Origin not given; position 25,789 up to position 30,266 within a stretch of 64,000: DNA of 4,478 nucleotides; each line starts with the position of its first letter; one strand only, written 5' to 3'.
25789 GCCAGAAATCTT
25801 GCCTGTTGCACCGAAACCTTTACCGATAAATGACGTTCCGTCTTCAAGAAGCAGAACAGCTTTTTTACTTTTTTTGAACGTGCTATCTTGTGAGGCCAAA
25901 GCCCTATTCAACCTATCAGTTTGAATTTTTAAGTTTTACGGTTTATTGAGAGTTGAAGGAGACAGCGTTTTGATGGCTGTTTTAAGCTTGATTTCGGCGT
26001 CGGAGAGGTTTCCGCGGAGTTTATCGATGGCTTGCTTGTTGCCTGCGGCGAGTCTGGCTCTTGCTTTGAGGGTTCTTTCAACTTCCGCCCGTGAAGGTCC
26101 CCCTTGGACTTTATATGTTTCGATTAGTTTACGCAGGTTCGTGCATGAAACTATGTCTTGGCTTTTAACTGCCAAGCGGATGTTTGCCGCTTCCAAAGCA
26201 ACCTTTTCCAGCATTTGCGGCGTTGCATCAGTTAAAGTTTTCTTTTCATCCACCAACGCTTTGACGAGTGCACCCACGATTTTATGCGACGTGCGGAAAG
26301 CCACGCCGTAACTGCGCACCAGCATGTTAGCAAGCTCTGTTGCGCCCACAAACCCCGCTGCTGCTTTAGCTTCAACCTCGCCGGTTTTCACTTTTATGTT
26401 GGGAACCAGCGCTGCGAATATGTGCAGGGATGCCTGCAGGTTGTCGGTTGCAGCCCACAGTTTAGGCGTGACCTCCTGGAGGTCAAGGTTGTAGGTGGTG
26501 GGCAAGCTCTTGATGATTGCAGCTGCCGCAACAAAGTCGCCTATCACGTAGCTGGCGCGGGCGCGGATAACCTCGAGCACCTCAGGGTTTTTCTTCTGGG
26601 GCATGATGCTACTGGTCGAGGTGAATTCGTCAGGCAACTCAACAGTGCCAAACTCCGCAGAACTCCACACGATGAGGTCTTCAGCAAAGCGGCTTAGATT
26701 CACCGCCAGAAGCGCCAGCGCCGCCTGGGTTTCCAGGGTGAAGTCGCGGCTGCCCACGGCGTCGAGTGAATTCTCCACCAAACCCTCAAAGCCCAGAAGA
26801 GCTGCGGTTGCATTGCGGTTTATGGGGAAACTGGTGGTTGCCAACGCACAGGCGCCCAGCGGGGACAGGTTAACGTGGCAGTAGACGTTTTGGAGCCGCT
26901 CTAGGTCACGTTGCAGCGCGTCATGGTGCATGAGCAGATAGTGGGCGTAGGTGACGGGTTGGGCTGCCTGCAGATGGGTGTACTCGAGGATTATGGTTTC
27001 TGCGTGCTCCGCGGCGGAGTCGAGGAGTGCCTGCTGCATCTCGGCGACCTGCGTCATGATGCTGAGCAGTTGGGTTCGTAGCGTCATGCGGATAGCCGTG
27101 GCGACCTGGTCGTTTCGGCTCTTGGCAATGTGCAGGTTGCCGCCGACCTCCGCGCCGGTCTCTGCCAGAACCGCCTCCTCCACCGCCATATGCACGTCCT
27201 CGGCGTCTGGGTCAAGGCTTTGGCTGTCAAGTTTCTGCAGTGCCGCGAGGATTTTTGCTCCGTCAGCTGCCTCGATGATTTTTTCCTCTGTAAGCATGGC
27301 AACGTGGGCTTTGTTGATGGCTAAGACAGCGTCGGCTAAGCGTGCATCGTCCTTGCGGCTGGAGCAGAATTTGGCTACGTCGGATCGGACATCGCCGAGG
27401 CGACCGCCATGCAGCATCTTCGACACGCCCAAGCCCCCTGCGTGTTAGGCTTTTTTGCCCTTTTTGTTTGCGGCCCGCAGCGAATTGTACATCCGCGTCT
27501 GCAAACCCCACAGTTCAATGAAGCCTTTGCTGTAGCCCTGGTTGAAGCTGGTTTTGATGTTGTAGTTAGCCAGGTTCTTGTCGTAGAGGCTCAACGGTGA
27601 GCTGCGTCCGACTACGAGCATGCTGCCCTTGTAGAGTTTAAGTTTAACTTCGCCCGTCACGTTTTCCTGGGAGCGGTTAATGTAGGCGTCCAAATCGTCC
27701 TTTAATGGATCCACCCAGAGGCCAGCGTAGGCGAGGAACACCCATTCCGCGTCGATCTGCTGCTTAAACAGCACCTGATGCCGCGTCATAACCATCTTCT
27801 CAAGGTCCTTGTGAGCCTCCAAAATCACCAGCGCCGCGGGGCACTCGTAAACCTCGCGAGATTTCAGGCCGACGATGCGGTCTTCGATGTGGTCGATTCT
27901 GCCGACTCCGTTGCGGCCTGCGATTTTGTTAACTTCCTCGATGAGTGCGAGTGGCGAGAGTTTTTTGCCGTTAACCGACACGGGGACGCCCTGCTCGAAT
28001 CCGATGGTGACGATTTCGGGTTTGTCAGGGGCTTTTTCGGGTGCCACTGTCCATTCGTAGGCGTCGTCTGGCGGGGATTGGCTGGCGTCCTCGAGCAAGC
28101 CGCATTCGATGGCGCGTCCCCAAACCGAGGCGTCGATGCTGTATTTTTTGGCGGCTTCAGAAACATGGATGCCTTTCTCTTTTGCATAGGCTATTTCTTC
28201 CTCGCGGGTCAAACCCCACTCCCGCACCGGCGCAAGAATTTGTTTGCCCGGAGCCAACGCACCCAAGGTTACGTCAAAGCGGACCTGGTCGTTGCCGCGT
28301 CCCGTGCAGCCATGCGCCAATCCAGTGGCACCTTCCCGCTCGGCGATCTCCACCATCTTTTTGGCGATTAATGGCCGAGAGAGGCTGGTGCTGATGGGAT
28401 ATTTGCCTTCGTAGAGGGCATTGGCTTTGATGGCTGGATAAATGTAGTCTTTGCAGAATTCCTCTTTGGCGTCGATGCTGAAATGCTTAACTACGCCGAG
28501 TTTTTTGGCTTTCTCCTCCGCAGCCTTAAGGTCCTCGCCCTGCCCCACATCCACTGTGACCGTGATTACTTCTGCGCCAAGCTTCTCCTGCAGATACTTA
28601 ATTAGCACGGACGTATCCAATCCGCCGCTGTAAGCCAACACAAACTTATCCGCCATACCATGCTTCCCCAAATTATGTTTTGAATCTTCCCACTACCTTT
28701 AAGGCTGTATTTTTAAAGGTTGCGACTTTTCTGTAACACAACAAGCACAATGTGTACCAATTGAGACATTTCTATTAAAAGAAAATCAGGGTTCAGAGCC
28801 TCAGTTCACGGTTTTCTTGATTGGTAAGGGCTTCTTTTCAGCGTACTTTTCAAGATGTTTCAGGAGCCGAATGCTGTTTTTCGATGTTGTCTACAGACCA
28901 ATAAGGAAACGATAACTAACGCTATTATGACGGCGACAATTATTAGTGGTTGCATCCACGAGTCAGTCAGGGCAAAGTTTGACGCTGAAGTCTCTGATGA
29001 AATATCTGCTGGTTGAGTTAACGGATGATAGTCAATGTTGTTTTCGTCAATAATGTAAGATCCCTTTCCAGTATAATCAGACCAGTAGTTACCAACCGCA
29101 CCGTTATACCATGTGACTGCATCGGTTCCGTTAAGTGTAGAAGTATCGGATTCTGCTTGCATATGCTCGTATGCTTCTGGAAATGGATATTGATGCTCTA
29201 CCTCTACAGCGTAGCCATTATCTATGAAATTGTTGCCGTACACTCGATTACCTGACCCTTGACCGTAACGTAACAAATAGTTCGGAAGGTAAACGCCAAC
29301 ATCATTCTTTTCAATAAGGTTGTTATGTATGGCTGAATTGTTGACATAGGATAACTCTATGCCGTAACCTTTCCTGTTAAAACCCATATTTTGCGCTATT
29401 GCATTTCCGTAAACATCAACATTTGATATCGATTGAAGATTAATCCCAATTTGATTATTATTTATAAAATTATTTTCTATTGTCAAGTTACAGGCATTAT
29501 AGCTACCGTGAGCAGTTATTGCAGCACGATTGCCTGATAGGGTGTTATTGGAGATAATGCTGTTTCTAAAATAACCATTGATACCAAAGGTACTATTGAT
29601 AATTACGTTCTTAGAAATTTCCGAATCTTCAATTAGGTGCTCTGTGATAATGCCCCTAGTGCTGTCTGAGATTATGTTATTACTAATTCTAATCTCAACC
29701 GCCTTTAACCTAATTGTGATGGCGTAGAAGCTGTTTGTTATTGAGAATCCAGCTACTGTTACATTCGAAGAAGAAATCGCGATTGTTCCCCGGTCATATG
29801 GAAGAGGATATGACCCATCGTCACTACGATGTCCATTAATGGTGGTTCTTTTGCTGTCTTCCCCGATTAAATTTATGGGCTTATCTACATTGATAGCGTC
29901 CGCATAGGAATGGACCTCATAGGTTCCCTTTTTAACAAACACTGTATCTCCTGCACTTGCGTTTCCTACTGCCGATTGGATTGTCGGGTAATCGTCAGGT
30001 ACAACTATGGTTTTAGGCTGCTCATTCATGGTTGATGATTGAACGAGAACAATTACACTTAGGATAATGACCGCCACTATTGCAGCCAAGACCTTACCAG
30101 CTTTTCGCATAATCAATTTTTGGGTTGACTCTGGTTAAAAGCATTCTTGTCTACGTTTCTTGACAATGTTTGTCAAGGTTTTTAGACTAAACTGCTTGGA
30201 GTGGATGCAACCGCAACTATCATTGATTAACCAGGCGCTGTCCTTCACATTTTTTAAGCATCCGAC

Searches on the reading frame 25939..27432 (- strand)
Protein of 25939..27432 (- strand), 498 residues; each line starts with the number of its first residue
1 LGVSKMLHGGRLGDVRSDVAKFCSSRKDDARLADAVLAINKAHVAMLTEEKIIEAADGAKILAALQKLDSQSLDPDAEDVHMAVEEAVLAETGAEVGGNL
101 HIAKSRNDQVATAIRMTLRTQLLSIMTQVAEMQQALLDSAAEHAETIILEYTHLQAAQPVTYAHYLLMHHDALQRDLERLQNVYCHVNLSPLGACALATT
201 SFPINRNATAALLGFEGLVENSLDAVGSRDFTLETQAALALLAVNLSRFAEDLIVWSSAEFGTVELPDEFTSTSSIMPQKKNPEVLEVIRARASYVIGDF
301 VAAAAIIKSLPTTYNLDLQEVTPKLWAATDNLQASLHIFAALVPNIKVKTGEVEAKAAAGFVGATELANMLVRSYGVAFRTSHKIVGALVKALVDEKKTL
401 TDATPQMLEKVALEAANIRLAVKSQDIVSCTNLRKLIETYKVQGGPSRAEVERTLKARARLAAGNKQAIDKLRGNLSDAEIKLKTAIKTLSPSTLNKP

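Call 92: search_protein_families(library=pfam, proteins=[window:25939-27432:-], max_evalue=0.00001)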
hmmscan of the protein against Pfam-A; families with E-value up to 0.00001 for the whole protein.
window:25939-27432:- (498 aa): 2 families
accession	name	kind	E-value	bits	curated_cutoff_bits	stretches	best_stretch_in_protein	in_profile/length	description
PF00206.25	Lyase_1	-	1.1e-58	199.6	27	1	34-298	32-312/312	Lyase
PF14698.11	ASL_C2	-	1.4e-13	51.5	27.3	1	361-419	1-52/69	Argininosuccinate lyase C-terminal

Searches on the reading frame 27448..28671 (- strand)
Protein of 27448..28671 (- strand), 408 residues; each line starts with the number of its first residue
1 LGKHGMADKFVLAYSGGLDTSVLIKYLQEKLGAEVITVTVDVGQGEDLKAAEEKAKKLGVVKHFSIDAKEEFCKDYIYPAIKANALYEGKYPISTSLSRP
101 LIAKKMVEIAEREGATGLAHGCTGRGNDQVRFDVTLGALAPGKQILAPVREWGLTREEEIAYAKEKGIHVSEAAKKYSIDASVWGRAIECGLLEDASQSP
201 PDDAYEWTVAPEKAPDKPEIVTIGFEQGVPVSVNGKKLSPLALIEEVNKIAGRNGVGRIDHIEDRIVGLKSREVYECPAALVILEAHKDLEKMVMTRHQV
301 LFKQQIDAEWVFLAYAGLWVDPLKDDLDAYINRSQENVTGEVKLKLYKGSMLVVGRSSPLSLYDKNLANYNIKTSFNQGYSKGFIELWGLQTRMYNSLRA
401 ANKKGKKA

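Call 92: search_protein_families(library=pfam, proteins=[window:27448-28671:-], max_evalue=0.00001)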
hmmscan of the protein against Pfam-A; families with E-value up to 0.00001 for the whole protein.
window:27448-28671:- (408 aa): 2 families
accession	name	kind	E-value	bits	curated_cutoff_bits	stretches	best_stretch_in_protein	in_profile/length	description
PF20979.2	Arginosuc_syn_C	-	3.2e-92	308.5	27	1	177-395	1-219/219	Arginosuccinate synthase C-terminal domain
PF00764.25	Arginosuc_synth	-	2.6e-72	242.6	27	1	9-168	1-161/162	Arginosuccinate synthase N-terminal HUP domain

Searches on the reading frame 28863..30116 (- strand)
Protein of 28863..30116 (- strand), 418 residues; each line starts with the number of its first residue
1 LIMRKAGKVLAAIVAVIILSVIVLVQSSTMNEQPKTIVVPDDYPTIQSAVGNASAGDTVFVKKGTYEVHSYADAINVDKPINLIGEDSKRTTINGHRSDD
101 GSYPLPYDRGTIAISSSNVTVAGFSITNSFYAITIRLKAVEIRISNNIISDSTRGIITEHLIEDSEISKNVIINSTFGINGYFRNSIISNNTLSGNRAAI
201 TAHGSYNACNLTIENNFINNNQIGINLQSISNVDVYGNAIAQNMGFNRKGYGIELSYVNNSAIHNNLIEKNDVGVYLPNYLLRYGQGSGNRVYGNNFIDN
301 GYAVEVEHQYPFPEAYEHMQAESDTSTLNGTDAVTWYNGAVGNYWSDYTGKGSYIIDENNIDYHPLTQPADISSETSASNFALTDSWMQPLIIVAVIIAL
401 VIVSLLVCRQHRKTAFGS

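Call 92: search_protein_families(library=pfam, proteins=[window:28863-30116:-], max_evalue=0.00001)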
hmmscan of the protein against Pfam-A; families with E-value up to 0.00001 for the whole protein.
window:28863-30116:- (418 aa): 3 families
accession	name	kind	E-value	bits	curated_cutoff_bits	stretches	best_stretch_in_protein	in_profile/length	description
PF05048.19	NosD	-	2e-21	76.9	23.6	1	184-350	69-212/212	Periplasmic copper-binding protein (NosD)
PF07602.17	DUF1565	-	1.8e-11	44.3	20.3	1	43-235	15-211/257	Protein of unknown function (DUF1565)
PF13229.12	Beta_helix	-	4.2e-10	39.9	25.9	1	166-309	12-147/158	Right handed beta helix region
